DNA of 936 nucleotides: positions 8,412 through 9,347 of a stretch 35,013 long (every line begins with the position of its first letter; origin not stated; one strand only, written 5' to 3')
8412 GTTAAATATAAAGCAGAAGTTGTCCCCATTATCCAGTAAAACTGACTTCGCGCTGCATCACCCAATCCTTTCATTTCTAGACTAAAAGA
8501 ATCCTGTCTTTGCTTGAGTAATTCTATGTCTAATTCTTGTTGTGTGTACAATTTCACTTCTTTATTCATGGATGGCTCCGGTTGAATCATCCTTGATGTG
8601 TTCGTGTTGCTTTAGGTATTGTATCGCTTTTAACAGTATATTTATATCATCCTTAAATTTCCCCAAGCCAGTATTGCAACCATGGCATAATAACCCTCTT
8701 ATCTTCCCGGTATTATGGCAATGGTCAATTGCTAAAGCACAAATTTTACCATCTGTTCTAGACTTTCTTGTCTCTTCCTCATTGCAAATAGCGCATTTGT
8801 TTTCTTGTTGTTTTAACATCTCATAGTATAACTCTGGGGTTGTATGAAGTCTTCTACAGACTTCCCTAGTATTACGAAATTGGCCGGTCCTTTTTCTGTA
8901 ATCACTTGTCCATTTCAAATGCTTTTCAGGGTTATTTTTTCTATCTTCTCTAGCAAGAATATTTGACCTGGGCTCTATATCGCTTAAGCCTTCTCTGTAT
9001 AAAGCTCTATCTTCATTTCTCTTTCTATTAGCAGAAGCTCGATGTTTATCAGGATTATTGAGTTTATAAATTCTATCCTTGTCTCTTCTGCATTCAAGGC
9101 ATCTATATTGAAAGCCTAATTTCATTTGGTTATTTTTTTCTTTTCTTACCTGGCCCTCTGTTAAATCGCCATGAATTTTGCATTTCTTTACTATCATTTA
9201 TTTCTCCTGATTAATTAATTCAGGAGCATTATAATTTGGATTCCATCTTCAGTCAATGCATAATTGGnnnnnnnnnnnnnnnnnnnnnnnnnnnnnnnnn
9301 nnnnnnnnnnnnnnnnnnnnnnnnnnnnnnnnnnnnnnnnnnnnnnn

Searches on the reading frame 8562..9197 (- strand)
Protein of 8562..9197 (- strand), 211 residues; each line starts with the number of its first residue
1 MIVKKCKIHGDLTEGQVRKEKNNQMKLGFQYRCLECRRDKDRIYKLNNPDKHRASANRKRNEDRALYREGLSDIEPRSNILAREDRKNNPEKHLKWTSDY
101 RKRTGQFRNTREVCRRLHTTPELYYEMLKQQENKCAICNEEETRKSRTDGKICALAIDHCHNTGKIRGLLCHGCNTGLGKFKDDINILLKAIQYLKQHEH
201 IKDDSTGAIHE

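Call 28: search_protein_families(library=phrogs, proteins=[window:8562-9197:-], max_evalue=0.001)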
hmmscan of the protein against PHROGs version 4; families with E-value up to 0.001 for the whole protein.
window:8562-9197:- (211 aa): 7 families
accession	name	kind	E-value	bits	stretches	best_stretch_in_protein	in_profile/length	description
phrog_2633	-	DNA, RNA and nucleotide metabolism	1.4e-26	94.3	1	20-199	29-140/142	endonuclease VII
phrog_2914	-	DNA, RNA and nucleotide metabolism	1.7e-26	94.1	1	87-201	44-158/190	endonuclease VII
phrog_307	-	DNA, RNA and nucleotide metabolism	1.6e-21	78.7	1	102-198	90-179/334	endonuclease VII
phrog_423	-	DNA, RNA and nucleotide metabolism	2.7e-14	54.4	1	122-188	13-74/159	endonuclease VII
phrog_1035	-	DNA, RNA and nucleotide metabolism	3.5e-11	44.5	1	3-199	63-231/271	endonuclease VII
phrog_17507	-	DNA, RNA and nucleotide metabolism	4.9e-07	30.5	1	157-197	1-42/65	endonuclease VII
phrog_11865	-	DNA, RNA and nucleotide metabolism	2.5e-05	25.7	1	157-183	2-28/95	endonuclease VII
